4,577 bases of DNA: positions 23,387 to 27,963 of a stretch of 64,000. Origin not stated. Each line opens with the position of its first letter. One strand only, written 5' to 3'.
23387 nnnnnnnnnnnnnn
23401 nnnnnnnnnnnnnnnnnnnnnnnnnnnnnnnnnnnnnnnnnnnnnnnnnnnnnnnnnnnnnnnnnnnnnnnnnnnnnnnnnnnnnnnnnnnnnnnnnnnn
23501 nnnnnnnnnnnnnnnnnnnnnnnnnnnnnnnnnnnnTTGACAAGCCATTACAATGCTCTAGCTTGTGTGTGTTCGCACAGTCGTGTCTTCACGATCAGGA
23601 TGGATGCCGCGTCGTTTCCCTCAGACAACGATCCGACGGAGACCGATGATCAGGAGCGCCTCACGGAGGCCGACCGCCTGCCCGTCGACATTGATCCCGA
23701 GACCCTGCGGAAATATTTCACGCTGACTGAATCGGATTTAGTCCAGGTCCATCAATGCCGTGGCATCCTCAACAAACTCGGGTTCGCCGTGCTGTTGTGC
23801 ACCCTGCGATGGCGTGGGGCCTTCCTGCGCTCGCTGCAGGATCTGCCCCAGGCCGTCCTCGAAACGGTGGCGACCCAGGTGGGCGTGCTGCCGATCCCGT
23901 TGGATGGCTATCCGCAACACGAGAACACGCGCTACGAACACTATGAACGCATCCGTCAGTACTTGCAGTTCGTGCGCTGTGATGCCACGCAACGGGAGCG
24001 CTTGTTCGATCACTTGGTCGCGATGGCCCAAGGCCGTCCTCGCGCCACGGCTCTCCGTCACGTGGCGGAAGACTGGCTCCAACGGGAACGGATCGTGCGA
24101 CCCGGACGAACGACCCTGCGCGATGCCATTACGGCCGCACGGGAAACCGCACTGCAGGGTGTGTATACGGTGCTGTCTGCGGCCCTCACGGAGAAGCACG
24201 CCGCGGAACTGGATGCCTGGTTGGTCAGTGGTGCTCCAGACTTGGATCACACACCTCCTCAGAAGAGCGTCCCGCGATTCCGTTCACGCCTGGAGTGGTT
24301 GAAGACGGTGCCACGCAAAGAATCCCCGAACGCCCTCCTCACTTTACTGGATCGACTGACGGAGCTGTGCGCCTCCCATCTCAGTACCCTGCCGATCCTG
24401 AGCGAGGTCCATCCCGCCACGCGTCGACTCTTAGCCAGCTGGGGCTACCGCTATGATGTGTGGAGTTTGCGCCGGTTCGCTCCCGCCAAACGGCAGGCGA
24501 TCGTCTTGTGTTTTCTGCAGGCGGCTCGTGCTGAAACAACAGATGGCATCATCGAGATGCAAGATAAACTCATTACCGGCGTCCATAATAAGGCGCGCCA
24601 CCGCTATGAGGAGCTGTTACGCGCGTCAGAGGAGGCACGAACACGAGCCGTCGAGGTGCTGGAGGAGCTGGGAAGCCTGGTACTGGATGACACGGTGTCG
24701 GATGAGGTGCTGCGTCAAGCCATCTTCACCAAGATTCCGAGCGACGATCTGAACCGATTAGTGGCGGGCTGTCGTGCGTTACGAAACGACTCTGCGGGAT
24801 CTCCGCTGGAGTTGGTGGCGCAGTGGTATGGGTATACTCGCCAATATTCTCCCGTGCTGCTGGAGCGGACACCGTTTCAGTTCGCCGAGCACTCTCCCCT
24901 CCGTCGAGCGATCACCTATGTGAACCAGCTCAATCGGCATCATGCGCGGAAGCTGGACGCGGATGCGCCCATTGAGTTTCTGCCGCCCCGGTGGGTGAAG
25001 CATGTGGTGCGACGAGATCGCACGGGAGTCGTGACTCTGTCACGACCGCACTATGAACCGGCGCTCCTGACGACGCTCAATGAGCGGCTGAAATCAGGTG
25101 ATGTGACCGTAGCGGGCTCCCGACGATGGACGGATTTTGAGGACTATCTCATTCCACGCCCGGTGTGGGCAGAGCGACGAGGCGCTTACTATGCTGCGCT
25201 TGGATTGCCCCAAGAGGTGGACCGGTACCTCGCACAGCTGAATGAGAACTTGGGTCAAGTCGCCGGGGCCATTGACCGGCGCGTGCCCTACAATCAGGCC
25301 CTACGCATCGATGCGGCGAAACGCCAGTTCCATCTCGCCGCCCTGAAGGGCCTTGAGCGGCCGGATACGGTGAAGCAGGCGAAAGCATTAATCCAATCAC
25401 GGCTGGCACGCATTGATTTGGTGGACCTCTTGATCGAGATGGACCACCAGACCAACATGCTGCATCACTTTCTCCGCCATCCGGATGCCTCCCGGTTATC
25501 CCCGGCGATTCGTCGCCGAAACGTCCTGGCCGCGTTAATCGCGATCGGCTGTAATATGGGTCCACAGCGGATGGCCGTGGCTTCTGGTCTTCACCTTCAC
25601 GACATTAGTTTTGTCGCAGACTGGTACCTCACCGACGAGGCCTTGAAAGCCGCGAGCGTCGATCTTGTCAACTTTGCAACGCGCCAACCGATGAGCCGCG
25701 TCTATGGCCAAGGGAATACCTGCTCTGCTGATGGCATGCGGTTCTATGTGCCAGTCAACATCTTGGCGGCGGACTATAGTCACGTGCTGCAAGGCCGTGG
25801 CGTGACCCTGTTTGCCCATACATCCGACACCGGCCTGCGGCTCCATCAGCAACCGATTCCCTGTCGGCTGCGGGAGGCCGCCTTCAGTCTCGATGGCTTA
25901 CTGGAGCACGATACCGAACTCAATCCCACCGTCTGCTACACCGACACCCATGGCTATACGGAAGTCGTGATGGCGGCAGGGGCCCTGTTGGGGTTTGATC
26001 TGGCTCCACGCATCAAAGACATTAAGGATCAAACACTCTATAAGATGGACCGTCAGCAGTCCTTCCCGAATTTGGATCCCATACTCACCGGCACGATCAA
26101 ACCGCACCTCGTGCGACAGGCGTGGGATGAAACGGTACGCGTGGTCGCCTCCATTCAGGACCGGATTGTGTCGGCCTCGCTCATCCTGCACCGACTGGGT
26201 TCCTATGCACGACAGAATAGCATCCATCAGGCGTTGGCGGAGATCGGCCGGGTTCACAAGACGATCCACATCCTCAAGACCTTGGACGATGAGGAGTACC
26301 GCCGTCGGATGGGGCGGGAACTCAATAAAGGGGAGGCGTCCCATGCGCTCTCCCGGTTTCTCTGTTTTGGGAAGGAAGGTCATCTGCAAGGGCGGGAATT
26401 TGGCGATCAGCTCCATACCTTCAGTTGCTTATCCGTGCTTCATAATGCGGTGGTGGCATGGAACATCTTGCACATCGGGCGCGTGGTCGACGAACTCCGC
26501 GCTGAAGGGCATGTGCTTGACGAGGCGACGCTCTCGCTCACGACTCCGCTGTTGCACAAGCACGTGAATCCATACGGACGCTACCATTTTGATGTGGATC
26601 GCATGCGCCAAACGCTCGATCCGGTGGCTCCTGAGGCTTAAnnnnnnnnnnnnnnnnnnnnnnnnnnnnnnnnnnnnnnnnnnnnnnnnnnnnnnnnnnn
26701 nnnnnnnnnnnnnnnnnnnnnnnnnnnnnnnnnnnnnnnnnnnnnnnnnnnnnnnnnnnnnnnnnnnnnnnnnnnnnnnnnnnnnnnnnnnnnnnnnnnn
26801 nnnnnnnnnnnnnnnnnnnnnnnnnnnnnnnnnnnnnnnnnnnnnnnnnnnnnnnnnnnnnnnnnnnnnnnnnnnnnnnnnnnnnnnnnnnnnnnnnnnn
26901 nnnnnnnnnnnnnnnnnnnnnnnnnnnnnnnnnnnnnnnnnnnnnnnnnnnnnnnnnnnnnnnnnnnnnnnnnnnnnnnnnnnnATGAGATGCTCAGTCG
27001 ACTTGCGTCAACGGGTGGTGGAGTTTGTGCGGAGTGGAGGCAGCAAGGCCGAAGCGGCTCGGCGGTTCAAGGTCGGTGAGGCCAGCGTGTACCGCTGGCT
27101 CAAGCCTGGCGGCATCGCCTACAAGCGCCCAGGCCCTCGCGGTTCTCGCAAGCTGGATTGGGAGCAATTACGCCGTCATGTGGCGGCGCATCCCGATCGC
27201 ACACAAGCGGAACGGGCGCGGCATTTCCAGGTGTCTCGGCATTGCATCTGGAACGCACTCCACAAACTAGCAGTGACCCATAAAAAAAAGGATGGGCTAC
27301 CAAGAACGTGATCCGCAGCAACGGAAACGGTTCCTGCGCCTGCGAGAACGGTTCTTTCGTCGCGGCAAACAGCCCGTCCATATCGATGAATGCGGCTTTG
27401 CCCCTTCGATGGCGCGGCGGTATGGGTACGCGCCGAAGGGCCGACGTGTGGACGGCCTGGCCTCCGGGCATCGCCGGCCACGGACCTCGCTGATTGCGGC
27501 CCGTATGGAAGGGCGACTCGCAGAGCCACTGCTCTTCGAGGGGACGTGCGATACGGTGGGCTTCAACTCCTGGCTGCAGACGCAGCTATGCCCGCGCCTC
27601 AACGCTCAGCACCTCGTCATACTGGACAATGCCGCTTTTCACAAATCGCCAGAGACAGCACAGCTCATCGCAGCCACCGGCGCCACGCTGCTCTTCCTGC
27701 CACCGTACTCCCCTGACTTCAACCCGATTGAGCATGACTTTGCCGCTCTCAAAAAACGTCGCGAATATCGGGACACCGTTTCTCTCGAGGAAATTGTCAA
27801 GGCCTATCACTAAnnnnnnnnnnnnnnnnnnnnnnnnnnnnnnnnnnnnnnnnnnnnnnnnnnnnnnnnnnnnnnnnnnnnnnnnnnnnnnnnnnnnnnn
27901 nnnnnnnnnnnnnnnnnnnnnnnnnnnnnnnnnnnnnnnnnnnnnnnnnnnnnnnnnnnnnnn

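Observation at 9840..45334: Split target-site duplication reveals a 29-kb transposon-mediated inversion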

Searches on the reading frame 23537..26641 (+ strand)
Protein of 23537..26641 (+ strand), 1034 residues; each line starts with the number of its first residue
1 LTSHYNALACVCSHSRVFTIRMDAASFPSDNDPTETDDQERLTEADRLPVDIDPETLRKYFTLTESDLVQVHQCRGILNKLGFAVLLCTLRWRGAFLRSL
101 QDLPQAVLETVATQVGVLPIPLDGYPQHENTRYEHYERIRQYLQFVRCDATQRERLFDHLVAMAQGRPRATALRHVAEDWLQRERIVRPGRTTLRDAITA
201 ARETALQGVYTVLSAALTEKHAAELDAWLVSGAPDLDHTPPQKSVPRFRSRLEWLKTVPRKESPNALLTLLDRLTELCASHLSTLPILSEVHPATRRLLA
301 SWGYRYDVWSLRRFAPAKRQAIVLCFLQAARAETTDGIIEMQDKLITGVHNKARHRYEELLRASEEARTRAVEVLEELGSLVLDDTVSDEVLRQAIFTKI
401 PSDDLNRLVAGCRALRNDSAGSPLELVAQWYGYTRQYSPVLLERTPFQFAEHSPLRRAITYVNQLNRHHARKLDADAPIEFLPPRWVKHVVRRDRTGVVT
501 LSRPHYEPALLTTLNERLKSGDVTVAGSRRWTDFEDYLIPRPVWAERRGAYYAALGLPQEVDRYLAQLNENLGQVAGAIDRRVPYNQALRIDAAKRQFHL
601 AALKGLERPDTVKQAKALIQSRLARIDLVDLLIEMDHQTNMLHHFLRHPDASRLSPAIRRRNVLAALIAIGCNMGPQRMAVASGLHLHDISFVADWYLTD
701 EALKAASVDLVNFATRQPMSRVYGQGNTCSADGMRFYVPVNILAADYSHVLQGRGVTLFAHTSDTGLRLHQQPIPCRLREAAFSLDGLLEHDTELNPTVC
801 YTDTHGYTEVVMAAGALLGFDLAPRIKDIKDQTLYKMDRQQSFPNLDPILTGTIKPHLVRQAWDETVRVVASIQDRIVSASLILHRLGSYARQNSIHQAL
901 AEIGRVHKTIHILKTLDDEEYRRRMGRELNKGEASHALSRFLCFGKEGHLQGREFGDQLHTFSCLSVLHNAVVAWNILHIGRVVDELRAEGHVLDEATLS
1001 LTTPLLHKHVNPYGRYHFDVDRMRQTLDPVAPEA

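Call 13: search_protein_families(library=pfam, proteins=[window:23537-26641:+], max_evalue=0.001)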
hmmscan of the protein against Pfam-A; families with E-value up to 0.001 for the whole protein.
window:23537-26641:+ (1034 aa): 2 families
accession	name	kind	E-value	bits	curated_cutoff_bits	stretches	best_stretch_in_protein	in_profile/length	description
PF01526.23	DDE_Tnp_Tn3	-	3.7e-121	405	24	1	630-1016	1-389/389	Tn3 transposase DDE domain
PF13700.11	DUF4158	-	1.4e-39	136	27.4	1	40-200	5-164/165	Domain of unknown function (DUF4158)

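Call 33: search_protein_families(library=ncbifam, proteins=[window:23537-26641:+])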
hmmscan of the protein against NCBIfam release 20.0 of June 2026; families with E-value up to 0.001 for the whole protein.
window:23537-26641:+ (1034 aa): 1 family
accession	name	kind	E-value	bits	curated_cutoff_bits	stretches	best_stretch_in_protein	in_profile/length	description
NF033527.1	transpos_Tn3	equivalog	4.8e-252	839.1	500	1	53-1019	2-954/954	Tn3 family transposase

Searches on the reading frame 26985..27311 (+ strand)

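Call 13: search_protein_families(library=pfam, proteins=[window:26985-27311:+], max_evalue=0.001)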
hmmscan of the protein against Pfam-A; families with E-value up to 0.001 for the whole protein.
window:26985-27311:+ (108 aa): 5 families
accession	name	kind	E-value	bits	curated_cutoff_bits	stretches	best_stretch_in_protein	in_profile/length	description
PF01710.22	HTH_Tnp_IS630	-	3.6e-23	82.3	21.3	1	1-103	1-102/119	Transposase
PF13384.12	HTH_23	-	3.1e-08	33.6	24.6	1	5-40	4-39/50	Homeodomain-like domain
PF13518.12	HTH_28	-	1.3e-07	32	25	1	8-40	2-34/52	Helix-turn-helix domain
PF13542.12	HTH_Tnp_ISL3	-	2.4e-05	24.1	27.4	0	2-40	11-48/51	Helix-turn-helix domain of transposase family ISL3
PF12728.13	HTH_17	-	8.9e-05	23.1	27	1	22-49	5-32/51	Helix-turn-helix domain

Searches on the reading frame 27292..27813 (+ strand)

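Call 13: search_protein_families(library=pfam, proteins=[window:27292-27813:+], max_evalue=0.001)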
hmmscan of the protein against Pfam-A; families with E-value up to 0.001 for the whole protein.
window:27292-27813:+ (173 aa): 1 family
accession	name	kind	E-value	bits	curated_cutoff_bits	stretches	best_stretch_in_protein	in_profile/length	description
PF13358.12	DDE_3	-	1.3e-33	116.3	28.6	1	29-163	3-140/146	DDE superfamily endonuclease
